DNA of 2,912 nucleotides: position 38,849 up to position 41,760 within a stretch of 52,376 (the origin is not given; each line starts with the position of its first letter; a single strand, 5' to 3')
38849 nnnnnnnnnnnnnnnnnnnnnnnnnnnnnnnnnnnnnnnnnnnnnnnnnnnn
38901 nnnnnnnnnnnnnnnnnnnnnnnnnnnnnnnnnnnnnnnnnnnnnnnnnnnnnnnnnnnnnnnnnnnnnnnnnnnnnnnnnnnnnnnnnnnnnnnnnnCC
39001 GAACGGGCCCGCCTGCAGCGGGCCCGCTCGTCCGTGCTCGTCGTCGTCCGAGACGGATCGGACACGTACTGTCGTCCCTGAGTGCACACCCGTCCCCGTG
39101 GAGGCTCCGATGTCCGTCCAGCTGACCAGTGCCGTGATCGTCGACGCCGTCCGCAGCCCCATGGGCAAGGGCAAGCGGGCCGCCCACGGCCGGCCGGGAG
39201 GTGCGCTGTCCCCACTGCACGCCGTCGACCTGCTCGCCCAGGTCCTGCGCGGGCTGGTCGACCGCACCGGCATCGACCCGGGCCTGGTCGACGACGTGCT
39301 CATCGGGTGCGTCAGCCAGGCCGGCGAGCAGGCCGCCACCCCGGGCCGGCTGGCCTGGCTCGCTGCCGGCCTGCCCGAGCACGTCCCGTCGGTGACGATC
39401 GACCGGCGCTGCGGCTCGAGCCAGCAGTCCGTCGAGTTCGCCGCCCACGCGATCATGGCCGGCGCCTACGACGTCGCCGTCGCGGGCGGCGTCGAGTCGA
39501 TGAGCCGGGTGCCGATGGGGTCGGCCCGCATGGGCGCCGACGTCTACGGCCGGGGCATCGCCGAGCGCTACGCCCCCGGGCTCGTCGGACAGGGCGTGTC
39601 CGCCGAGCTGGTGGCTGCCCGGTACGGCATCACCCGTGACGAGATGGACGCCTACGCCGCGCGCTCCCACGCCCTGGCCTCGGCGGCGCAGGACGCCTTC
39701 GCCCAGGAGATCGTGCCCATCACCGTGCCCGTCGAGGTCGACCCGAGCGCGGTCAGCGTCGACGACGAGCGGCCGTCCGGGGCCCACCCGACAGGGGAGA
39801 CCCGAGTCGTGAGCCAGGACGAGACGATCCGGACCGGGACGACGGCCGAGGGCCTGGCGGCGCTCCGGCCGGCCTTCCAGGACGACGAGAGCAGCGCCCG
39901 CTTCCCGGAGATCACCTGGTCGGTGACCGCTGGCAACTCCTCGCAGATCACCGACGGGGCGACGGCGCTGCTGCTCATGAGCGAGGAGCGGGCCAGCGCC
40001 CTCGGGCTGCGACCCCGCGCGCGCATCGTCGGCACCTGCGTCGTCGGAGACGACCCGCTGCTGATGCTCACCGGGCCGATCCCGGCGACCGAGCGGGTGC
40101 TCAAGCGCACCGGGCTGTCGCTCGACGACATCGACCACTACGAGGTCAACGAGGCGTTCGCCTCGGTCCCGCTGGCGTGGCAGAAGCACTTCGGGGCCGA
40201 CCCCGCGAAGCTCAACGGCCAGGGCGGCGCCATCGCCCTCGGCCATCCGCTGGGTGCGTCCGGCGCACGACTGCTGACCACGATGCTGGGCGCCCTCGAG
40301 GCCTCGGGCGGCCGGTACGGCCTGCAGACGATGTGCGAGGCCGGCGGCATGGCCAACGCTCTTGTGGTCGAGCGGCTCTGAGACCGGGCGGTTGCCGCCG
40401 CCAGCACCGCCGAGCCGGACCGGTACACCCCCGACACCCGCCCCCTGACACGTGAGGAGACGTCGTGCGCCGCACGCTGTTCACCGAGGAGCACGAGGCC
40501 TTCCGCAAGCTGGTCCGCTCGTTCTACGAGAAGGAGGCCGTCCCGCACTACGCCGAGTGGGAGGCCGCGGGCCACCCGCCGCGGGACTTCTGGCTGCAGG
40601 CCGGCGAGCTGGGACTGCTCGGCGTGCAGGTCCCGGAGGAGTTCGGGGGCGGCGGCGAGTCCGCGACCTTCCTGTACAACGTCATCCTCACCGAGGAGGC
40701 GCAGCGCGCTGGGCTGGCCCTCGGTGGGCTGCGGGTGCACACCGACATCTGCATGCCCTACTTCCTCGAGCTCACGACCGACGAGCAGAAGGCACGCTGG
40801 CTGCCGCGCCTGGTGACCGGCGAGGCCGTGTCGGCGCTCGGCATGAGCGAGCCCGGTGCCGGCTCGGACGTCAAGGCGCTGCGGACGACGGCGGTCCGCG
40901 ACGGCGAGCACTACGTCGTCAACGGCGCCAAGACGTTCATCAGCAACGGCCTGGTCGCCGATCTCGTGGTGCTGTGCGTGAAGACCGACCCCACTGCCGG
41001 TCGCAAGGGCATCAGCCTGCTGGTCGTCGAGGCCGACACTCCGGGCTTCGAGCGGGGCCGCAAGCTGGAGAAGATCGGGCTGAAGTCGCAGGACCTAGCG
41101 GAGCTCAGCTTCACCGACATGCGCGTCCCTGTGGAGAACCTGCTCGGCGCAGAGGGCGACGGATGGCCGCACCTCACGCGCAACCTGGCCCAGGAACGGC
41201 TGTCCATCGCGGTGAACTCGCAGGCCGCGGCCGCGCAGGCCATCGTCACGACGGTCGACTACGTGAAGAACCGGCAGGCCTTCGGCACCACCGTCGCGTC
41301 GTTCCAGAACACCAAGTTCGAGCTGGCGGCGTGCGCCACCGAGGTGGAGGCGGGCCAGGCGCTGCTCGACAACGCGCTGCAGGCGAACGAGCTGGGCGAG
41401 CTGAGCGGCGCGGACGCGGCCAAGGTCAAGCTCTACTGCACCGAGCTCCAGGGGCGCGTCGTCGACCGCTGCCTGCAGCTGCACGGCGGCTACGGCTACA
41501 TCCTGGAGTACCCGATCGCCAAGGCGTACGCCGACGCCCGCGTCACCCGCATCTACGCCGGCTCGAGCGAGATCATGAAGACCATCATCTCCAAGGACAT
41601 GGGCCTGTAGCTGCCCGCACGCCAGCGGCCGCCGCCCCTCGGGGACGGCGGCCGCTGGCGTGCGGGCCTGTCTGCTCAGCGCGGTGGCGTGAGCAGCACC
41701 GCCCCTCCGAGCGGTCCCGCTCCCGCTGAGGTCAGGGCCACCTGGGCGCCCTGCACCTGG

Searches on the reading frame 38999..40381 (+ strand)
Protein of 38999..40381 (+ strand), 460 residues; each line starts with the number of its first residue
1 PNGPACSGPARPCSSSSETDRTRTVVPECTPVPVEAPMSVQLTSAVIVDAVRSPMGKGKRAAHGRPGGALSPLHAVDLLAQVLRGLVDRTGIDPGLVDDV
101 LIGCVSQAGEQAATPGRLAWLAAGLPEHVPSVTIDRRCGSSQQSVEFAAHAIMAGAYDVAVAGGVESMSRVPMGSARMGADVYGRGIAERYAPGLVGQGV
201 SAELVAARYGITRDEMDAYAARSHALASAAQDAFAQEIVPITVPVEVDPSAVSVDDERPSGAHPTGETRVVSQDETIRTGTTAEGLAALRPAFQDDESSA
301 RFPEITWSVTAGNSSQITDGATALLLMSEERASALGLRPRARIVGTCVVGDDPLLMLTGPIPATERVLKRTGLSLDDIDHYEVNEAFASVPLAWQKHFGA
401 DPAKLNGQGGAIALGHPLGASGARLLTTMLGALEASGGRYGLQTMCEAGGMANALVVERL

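Call 80: search_protein_families(library=pfam, proteins=[window:38999-40381:+], max_evalue=0.00001)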
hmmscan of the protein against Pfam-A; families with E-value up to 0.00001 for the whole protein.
window:38999-40381:+ (460 aa): 2 families
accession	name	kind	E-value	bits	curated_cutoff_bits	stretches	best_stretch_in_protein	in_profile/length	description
PF00108.29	Thiolase_N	-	3.7e-63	213.8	26.4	1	46-330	2-260/260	Thiolase, N-terminal domain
PF02803.24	Thiolase_C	-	1.7e-42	144.3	27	1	338-459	2-123/123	Thiolase, C-terminal domain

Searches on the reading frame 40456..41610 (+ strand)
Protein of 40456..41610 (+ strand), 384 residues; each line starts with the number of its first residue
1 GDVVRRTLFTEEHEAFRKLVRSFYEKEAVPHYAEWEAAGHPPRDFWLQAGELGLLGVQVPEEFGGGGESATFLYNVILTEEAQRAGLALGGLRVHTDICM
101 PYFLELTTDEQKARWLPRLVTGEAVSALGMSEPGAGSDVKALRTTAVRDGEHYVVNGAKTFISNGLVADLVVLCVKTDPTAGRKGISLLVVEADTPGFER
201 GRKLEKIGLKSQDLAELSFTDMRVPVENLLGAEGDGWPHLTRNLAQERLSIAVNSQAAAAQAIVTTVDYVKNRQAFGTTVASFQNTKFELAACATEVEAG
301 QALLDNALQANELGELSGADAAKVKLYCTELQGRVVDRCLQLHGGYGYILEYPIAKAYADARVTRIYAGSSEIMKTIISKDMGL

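Call 80: search_protein_families(library=pfam, proteins=[window:40456-41610:+], max_evalue=0.00001)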
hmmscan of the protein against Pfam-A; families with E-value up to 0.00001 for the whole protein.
window:40456-41610:+ (384 aa): 4 families
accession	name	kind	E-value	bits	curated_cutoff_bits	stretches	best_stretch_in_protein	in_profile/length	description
PF00441.29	Acyl-CoA_dh_1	-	2.3e-40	138.6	22.4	1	234-382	1-149/150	Acyl-CoA dehydrogenase, C-terminal domain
PF02771.21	Acyl-CoA_dh_N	-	1.6e-33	115.9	22.9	1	10-123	1-113/113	Acyl-CoA dehydrogenase, N-terminal domain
PF02770.24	Acyl-CoA_dh_M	-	6.6e-25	87.6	33.3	1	127-222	1-97/97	Acyl-CoA dehydrogenase, middle domain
PF08028.16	Acyl-CoA_dh_2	-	3.3e-12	47.3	22.7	1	258-370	10-132/134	Acyl-CoA dehydrogenase, C-terminal domain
